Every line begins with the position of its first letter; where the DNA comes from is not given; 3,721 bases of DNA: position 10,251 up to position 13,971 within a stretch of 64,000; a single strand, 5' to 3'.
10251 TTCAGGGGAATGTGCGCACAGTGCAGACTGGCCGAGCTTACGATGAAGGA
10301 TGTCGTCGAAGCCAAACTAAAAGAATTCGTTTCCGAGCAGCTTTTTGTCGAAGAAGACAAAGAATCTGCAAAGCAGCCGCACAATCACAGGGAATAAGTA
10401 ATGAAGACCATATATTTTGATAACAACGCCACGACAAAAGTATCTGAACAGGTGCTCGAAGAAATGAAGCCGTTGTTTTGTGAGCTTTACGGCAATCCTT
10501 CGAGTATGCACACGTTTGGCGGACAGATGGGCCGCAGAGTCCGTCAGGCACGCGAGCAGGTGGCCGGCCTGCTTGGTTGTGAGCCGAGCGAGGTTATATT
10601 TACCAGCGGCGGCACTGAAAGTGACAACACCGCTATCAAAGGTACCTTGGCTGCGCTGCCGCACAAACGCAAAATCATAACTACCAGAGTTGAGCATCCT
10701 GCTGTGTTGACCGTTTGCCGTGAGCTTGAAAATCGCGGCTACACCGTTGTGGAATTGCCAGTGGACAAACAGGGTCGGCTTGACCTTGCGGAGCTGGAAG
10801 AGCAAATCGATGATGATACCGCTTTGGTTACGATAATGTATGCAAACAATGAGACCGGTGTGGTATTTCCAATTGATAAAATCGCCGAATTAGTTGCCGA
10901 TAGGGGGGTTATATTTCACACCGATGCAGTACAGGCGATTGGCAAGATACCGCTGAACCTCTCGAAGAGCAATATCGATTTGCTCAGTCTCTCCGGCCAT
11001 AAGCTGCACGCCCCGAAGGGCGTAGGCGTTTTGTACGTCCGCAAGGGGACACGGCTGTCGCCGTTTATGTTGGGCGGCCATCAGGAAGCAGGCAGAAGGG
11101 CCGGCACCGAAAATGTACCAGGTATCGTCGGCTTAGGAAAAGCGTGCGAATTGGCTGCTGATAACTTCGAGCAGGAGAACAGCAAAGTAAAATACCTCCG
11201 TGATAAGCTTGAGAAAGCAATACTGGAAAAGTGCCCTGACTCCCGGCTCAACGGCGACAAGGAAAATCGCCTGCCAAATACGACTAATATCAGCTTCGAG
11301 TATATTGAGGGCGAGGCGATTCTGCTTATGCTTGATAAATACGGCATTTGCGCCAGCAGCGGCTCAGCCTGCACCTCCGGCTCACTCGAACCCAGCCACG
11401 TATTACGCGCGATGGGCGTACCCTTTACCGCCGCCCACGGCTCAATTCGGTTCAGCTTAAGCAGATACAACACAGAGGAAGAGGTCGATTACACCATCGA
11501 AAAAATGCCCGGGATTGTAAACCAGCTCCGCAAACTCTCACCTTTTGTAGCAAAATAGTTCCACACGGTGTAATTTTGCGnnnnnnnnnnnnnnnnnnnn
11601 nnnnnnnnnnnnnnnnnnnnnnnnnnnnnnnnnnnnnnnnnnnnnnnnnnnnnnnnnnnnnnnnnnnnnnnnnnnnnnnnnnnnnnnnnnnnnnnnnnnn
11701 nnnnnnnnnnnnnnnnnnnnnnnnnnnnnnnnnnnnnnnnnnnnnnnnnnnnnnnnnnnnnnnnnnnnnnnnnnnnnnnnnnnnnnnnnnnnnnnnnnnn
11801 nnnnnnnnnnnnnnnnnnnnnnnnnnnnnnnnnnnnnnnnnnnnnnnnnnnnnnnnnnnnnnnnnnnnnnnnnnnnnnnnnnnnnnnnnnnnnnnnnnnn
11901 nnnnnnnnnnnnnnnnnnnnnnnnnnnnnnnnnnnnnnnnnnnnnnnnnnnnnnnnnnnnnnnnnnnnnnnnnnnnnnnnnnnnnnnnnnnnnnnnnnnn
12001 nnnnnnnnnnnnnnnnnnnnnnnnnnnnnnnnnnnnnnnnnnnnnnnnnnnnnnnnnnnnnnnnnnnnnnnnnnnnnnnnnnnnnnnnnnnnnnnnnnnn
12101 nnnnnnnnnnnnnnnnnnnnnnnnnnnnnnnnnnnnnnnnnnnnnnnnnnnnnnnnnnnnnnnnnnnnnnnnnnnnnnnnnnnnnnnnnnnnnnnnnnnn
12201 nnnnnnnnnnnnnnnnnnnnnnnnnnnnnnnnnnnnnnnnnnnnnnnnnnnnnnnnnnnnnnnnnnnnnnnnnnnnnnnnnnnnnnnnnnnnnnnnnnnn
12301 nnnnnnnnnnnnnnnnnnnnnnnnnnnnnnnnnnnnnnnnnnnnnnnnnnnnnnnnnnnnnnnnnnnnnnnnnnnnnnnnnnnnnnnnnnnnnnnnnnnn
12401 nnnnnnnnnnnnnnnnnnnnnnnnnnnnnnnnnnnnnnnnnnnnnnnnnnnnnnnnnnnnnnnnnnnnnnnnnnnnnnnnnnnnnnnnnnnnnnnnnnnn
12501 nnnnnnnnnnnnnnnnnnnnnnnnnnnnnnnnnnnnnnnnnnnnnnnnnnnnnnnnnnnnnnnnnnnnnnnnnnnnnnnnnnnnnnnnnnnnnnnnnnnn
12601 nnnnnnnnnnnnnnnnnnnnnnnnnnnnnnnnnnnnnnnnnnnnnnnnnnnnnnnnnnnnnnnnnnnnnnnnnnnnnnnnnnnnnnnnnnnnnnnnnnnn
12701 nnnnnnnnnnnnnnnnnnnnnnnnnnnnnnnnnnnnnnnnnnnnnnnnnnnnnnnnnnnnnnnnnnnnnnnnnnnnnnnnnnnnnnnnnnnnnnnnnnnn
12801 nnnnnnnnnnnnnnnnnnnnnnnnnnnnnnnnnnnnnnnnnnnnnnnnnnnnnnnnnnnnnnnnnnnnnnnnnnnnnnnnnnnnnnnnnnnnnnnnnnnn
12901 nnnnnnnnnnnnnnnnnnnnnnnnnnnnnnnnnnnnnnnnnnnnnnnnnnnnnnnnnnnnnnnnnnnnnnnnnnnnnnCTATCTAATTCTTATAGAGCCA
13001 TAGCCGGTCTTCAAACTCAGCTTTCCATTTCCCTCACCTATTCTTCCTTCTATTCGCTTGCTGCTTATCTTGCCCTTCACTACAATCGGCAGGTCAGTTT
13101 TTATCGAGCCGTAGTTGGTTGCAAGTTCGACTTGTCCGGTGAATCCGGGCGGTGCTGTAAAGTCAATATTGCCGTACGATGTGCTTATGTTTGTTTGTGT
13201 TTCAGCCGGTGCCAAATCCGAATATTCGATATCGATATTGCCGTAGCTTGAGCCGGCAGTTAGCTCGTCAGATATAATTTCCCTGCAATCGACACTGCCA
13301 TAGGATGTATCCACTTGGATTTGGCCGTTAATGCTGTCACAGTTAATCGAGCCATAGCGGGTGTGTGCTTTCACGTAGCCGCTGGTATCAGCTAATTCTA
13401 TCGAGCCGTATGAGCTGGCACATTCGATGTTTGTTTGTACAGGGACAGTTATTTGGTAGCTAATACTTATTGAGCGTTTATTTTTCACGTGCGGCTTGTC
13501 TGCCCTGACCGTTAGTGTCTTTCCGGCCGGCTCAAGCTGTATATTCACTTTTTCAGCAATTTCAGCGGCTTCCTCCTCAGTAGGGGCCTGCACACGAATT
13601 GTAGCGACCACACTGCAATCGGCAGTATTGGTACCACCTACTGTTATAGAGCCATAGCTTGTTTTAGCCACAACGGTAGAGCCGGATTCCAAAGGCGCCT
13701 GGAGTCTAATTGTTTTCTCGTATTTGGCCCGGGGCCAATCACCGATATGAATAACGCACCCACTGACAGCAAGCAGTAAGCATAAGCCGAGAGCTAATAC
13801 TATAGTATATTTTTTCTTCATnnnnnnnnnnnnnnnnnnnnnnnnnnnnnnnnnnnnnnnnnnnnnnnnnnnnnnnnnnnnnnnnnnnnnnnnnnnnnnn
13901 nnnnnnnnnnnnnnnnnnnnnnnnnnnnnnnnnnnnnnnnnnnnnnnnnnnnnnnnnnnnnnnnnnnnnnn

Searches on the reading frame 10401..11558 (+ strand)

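Call 17: search_protein_families(library=pfam, proteins=[window:10401-11558:+], max_evalue=0.00001)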
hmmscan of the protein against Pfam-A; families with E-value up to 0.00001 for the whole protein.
window:10401-11558:+ (385 aa): 3 families
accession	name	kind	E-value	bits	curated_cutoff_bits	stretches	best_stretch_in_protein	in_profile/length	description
PF00266.25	Aminotran_5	-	3.9e-97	326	21.5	1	4-364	1-370/371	Aminotransferase class-V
PF00155.27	Aminotran_1_2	-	2.5e-09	37.3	19.7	1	48-171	45-181/361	Aminotransferase class I and II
PF01212.27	Beta_elim_lyase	-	1.1e-07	31.9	27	1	45-215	32-213/288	Beta-eliminating lyase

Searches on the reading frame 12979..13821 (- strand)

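Call 17: search_protein_families(library=pfam, proteins=[window:12979-13821:-], max_evalue=0.00001)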
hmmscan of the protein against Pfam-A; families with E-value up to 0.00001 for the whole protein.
window:12979-13821:- (280 aa): 2 families
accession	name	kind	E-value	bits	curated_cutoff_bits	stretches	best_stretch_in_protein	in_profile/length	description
PF13349.12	DUF4097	-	1.1e-10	41.7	22.9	1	125-280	94-247/247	Toastrack DUF4097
PF24016.2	DUF7330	-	2.9e-06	27.4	27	0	186-242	73-130/187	Domain of unknown function (DUF7330)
